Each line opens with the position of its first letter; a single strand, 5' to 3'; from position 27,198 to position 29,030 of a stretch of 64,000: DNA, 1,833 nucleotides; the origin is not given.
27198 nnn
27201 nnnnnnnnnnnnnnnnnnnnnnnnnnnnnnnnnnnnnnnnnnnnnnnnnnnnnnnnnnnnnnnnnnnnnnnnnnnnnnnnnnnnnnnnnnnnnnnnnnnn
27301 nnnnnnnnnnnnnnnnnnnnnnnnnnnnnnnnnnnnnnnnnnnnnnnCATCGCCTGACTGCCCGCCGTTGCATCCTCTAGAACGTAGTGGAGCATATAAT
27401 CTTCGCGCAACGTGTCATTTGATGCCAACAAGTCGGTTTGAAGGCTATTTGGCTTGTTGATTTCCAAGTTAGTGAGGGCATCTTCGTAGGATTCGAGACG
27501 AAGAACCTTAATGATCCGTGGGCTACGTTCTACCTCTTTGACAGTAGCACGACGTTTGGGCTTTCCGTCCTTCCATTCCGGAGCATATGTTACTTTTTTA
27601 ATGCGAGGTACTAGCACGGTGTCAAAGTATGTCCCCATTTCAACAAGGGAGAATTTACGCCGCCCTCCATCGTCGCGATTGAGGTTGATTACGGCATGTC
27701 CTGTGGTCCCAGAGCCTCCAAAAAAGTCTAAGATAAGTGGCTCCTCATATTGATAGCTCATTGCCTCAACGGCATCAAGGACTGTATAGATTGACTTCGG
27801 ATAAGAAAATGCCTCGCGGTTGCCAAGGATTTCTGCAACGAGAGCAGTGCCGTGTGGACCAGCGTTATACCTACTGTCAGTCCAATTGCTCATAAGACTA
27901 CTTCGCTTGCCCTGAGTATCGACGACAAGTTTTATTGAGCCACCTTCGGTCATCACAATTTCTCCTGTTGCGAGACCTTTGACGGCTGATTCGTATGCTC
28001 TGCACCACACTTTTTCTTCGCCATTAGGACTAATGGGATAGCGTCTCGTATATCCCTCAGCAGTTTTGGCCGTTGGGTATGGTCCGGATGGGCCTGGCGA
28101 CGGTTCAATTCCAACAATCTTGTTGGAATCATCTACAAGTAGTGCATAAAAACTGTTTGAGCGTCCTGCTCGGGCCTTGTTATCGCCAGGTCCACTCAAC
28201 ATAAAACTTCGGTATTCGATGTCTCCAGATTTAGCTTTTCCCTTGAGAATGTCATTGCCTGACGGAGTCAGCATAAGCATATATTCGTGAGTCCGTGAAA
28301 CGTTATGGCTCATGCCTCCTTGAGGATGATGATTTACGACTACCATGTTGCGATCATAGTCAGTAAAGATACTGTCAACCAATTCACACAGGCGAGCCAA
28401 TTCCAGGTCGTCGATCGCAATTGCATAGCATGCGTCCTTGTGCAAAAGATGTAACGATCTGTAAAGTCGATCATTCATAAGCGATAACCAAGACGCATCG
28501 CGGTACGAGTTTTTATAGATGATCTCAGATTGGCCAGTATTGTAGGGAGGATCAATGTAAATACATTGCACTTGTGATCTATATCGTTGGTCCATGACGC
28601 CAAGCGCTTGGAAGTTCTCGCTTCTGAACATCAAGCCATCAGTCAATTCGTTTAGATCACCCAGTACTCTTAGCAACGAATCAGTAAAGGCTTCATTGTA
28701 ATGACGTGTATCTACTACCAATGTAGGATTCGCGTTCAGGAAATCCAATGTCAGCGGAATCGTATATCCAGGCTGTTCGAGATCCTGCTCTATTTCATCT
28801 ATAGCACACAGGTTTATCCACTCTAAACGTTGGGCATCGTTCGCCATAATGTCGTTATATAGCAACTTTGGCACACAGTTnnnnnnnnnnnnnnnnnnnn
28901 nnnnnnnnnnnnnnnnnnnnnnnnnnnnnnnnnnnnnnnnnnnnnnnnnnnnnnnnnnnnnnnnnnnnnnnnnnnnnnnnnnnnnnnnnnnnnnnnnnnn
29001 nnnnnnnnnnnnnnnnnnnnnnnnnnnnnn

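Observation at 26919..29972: MTase is about 350-400 aa larger than canonical type III Mod and has a strikingly AT-rich central (TRD) segment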

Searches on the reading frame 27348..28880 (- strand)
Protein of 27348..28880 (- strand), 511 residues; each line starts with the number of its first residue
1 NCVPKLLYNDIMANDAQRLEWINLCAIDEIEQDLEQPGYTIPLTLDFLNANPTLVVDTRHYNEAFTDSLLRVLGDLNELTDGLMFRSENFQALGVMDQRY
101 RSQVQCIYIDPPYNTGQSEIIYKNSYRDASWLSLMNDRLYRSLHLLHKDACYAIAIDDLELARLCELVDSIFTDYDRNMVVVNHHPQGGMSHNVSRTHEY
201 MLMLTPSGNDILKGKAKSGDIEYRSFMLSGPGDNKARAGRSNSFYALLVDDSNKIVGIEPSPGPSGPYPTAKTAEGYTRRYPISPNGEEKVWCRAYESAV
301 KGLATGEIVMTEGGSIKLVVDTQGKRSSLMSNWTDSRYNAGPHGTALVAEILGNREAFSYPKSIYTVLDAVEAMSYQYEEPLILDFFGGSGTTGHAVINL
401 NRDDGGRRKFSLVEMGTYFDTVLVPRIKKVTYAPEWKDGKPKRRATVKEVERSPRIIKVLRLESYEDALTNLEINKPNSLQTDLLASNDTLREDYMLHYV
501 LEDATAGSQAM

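Call 23: find_homologous_proteins(query=window:27348-28880:-, max_evalue=1e-10)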
Query seq(511 aa) (511 aa): 6411 proteins with E <= 1e-10 among 8000 candidates; the best 120 are listed.
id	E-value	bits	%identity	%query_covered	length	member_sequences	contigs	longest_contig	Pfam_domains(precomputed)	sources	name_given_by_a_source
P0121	3.7e-213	727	68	91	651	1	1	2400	PF01555.25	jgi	-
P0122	1.6e-207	708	61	100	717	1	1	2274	PF01555.25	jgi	jgi:adenine-specific DNA-methyltransferase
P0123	3.9e-206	704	64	92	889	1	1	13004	PF01555.25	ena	-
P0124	8.2e-206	703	63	95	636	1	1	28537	PF01555.25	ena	-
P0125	2.1e-200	685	61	98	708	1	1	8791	PF01555.25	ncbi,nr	ncbi:MAG: hypothetical protein HQL74_13860 [Magnetococcales bacterium]|nr:hypothetical protein [Magn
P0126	1.1e-189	649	58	100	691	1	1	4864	PF01555.25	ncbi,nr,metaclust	ncbi:MAG: hypothetical protein A2Z03_05805 [Chloroflexi bacterium RBG_16_56_8]|nr:MAG: hypothetical 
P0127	3.8e-184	631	64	84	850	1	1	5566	PF01555.25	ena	-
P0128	1.2e-179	616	56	99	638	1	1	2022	PF01555.25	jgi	jgi:adenine-specific DNA-methyltransferase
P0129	2.8e-177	609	65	80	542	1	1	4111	PF01555.25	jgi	jgi:adenine-specific DNA-methyltransferase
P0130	1.4e-172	593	56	92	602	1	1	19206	PF01555.25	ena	-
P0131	9.0e-170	584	54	99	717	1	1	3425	PF01555.25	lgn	-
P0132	1.6e-169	583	54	99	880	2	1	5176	PF01555.25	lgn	-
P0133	2.0e-163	563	51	100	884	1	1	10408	PF01555.25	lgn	-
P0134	1.0e-160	554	50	100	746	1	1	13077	PF01555.25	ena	-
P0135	2.1e-160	553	51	100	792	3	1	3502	PF01555.25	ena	-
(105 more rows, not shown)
